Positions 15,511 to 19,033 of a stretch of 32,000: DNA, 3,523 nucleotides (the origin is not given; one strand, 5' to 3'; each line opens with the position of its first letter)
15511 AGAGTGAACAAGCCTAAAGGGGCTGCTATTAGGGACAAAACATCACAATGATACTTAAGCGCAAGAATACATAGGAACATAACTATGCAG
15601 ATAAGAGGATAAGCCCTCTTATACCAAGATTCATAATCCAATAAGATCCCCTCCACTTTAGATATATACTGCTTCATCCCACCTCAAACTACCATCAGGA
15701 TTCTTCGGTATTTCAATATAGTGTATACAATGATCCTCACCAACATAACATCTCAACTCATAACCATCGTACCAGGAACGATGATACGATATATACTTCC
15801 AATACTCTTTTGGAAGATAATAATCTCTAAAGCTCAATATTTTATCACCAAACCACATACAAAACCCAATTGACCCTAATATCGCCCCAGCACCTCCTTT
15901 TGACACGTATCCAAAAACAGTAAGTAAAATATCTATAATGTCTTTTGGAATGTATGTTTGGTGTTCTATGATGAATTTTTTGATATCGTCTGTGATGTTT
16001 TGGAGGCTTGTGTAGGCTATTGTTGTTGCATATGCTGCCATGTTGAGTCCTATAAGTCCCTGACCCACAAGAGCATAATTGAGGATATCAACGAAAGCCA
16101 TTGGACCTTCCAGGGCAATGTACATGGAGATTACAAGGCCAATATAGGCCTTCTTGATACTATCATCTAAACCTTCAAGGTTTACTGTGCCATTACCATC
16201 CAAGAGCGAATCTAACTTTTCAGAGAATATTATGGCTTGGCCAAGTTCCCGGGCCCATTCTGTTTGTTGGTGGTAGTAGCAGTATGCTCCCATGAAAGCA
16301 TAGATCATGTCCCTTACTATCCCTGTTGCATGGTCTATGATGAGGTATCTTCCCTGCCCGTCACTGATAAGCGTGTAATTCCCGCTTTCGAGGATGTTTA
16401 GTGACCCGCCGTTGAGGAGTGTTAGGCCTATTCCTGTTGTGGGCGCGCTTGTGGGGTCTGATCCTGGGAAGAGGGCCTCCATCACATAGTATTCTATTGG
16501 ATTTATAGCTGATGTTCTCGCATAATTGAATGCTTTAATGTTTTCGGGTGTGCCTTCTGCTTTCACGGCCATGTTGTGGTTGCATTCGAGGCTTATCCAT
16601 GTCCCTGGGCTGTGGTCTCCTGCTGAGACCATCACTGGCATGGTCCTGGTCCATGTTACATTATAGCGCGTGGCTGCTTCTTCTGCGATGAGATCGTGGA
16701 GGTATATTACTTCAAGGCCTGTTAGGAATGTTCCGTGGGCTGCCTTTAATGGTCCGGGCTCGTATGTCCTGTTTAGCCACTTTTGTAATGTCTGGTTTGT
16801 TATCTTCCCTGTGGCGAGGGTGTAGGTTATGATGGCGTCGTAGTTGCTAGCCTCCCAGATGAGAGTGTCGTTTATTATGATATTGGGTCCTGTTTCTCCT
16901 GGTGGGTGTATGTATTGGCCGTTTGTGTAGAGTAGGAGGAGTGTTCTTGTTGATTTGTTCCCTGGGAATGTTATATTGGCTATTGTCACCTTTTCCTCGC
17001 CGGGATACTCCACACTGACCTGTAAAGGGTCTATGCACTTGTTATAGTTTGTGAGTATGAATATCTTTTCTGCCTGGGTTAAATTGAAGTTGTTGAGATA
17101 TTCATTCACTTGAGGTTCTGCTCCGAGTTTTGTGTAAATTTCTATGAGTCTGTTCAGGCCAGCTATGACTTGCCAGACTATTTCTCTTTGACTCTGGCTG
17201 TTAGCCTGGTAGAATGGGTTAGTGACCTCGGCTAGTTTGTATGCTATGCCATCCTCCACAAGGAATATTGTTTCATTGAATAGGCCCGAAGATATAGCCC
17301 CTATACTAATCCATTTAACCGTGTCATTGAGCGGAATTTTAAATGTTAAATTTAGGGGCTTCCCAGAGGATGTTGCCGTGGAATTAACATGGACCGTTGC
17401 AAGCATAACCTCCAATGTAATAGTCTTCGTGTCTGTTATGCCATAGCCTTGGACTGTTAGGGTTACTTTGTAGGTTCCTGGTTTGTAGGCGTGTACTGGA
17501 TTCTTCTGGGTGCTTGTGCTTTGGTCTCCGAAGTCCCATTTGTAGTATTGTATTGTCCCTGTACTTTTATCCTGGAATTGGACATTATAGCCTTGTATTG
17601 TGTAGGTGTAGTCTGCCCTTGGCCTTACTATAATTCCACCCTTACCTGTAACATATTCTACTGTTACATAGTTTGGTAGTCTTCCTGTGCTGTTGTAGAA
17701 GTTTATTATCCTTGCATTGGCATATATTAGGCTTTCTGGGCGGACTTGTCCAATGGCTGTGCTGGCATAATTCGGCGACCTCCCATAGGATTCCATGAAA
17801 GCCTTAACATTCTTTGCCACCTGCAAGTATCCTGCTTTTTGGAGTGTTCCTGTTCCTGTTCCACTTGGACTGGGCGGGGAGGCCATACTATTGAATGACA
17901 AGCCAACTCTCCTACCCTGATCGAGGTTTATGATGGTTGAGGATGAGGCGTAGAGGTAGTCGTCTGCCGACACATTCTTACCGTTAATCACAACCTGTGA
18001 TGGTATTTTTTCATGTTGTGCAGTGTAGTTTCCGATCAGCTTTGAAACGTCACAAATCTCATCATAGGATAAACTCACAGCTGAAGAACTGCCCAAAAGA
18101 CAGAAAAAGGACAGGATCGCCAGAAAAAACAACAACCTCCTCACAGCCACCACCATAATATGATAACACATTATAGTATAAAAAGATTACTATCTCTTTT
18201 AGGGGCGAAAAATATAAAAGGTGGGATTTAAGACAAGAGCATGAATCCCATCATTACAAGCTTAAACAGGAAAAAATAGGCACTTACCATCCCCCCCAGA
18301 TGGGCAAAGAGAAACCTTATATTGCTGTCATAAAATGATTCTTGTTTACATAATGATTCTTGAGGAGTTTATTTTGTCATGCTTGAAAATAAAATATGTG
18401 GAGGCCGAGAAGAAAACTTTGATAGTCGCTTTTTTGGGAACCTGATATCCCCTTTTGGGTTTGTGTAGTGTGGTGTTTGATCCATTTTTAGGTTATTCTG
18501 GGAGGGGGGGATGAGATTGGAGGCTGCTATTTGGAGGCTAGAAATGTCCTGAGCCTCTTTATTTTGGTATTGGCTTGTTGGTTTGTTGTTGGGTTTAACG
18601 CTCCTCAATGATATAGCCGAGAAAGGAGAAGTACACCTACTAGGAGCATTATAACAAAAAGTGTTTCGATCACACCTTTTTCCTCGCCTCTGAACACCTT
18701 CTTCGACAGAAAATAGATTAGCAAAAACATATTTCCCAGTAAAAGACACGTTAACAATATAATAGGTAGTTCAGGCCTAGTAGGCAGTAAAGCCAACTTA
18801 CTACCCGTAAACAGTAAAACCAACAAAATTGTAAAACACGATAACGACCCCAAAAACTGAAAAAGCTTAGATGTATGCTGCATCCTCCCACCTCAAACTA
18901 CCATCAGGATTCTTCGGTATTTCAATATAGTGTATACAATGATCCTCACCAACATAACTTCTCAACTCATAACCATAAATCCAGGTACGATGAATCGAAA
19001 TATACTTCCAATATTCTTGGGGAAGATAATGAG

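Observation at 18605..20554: Cassette core class tracks the family of the adjacent small membrane ORF, with informative exceptions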

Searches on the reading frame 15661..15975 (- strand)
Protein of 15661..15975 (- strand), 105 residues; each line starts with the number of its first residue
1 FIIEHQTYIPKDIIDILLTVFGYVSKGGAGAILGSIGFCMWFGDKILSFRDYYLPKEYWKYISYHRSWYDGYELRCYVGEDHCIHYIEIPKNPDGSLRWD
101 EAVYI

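Call 64: search_solved_structures(query=A8, max_evalue=10)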
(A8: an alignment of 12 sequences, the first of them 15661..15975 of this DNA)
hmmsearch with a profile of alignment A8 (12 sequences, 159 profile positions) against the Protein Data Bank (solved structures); distinct sequences matched with E-value up to 10: 1.
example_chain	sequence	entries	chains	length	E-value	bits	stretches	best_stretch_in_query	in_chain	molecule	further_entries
8ub3_A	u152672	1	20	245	3.2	11.3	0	18-65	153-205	DpHF7 filament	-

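Call 75: search_protein_representatives(alignment_id=A8)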
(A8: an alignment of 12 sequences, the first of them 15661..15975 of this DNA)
Query: 12 sequences, 159 profile positions. Proteins with E-value up to 0.001 (for the whole library): 41; up to 1e-10: 22; up to 1e-30: 5. The best 41 are listed.
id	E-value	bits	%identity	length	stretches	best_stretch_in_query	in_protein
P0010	2.3e-61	223.0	-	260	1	9-159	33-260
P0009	1.9e-55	203.8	-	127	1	45-159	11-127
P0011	1.2e-45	172.0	-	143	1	22-140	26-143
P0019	2.9e-40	154.5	-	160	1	22-159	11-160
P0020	4.1e-37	144.2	-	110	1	66-159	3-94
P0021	2.5e-27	112.4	-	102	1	85-158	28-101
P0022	4.4e-25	105.1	-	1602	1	23-157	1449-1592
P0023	8.6e-25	104.2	-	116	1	74-157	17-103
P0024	5.7e-24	101.5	-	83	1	86-159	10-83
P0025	4.1e-23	98.7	-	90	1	88-159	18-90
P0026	8.4e-21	91.2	-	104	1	8-106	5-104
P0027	5.3e-18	82.1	-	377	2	17-159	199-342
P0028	7.6e-18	81.6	-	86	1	75-142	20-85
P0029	3.9e-17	79.3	-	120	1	91-157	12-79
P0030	2.0e-16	77.0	-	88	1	16-91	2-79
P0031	7.2e-15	71.9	-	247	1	86-142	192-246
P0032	1.6e-13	67.6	-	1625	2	18-159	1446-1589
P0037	9.8e-11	58.5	-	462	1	86-159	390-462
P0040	1.1e-09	55.0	-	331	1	87-142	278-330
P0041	1.4e-09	54.7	-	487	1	9-159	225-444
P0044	2.9e-07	47.2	-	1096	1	30-159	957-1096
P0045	3.7e-07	46.9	-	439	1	29-159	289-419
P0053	9.6e-05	39.0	-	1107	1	17-159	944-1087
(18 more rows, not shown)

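Call 77: search_protein_families(library=pfam, proteins=[P0022, P0032, P0044, P0053, P0027, P0037, P0041, P0045, P0031, P0040], max_evalue=0.001)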
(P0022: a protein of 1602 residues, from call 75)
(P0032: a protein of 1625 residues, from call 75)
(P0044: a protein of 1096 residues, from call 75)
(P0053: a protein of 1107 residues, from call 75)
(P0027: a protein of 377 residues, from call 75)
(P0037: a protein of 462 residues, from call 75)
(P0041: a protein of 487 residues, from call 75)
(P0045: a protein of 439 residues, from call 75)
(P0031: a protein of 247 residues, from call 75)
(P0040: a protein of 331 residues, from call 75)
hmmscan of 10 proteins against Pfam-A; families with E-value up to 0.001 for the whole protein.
P0022 (1602 aa): 3 families
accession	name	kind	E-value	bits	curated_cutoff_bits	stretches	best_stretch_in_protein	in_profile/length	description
PF13229.12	Beta_helix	-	5.2e-42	143.6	25.9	5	494-643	2-155/158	Right handed beta helix region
PF05048.19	NosD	-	1.3e-28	100.4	23.6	2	406-588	6-177/212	Periplasmic copper-binding protein (NosD)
PF09134.16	Invasin_D3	-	1.5e-05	25.9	33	1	307-387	14-88/98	Invasin, domain 3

P0032 (1625 aa): 4 families
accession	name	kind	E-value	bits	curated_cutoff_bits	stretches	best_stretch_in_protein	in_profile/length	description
PF13229.12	Beta_helix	-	5.7e-23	81.7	25.9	2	523-661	12-156/158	Right handed beta helix region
PF05048.19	NosD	-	1.6e-22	80.4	23.6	2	517-674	22-180/212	Periplasmic copper-binding protein (NosD)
PF13290.12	CHB_HEX_C_1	-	9.3e-16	58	22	1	371-434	1-61/67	Chitobiase/beta-hexosaminidase C-terminal domain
PF13287.12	Fn3_assoc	-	9.3e-11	42.1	23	1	390-443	6-59/59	Fn3 associated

P0044 (1096 aa): 2 families
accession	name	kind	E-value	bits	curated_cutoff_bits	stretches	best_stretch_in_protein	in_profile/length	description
PF13290.12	CHB_HEX_C_1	-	2e-36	124.2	22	4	179-229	14-66/67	Chitobiase/beta-hexosaminidase C-terminal domain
PF13287.12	Fn3_assoc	-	6.2e-24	84.3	23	2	181-229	5-55/59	Fn3 associated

P0053 (1107 aa): 4 families
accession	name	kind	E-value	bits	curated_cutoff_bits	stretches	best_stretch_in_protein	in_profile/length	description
PF16640.11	Big_3_5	-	8.6e-21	74.7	35.5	1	134-203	18-87/88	Bacterial Ig-like domain (group 3)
PF02369.22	Big_1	-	5.4e-14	52.5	34.9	1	132-188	21-83/93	Bacterial Ig-like domain (group 1)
PF17789.7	MG4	-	2.2e-12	47.5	24.7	0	411-454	24-69/95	Macroglobulin domain MG4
PF05688.17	BIg21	-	3.1e-06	28.1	27.4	0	501-544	39-82/109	Bacterial Immunoglobulin-like 21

P0027 (377 aa): 0 families

P0037 (462 aa): 0 families

P0041 (487 aa): 0 families

P0045 (439 aa): 0 families

P0031 (247 aa): 2 families
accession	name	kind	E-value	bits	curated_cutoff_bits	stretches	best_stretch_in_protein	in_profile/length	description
PF03412.21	Peptidase_C39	-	1.2e-32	112.9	22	1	32-158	4-132/133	Peptidase C39 family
PF13529.12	Peptidase_C39_2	-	0.00011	23.2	24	1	35-80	8-55/143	Peptidase_C39 like family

P0040 (331 aa): 1 family
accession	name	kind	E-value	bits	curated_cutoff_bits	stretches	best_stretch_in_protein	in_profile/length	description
PF03412.21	Peptidase_C39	-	7e-29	100.8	22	1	88-214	4-132/133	Peptidase C39 family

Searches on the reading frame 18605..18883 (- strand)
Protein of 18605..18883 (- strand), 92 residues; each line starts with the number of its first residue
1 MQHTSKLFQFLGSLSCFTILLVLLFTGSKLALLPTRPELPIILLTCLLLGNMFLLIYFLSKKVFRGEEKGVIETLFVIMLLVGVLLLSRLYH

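Call 5: search_protein_families(library=pfam, proteins=[window:18605-18883:-], max_evalue=0.1)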
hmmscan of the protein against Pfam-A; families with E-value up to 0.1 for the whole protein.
window:18605-18883:- (92 aa): 0 families
